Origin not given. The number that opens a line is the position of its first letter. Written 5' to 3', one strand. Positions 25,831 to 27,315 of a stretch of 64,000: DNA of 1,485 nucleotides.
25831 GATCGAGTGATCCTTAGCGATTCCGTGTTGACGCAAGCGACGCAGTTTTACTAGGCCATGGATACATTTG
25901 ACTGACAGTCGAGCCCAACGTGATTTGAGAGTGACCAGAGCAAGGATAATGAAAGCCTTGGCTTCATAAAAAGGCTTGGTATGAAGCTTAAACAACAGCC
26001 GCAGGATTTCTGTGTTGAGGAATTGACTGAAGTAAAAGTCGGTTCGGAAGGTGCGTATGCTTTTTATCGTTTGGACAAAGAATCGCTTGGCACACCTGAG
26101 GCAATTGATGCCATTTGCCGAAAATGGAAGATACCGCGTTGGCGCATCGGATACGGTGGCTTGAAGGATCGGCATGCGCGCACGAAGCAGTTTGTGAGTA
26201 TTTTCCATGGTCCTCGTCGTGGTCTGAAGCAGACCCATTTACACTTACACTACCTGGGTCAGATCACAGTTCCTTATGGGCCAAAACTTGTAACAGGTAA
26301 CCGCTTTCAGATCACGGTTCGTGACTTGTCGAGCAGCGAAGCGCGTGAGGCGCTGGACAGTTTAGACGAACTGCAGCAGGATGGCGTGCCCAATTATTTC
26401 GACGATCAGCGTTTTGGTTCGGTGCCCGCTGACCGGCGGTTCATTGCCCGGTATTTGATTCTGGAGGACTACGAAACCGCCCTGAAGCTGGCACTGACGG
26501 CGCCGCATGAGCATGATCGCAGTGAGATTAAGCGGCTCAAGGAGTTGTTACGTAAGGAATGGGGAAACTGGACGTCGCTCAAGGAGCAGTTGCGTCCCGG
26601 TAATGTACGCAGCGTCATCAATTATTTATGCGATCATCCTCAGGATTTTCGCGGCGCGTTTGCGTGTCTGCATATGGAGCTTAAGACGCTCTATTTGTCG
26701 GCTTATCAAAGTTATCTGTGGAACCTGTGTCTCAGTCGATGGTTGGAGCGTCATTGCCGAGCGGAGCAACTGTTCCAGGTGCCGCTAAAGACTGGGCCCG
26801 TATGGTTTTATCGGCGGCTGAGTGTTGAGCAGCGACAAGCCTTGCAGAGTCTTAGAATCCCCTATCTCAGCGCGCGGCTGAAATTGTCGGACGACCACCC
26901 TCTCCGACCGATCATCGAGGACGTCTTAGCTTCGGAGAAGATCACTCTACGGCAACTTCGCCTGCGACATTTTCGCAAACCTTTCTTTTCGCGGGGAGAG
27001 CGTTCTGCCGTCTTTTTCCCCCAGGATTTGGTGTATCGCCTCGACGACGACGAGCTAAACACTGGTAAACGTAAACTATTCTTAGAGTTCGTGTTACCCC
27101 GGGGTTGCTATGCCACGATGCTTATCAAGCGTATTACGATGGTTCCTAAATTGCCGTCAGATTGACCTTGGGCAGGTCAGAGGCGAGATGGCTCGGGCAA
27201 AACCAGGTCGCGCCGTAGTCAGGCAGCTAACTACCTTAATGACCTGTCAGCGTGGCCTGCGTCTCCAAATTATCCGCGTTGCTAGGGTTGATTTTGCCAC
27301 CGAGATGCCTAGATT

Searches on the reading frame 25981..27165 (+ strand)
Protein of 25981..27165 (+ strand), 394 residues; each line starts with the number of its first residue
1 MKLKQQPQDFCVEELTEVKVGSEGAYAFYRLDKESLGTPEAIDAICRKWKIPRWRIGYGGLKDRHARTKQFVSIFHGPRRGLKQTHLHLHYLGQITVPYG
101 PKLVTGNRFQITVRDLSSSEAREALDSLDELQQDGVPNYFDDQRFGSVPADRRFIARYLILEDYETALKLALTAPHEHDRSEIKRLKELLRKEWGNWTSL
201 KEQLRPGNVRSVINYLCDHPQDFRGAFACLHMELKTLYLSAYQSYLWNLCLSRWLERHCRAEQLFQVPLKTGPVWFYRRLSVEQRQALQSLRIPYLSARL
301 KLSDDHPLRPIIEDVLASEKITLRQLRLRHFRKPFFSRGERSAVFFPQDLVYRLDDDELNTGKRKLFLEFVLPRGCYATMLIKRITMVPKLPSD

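Call 75: search_protein_families(library=pfam, max_evalue=0.00001, proteins=[window:25981-27165:+])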
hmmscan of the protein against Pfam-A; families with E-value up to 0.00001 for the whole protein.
window:25981-27165:+ (394 aa): 1 family
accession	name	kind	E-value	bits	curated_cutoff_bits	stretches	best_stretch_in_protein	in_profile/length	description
PF01142.23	TruD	-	1.5e-69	235.3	27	1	2-384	17-411/412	tRNA pseudouridine synthase D (TruD)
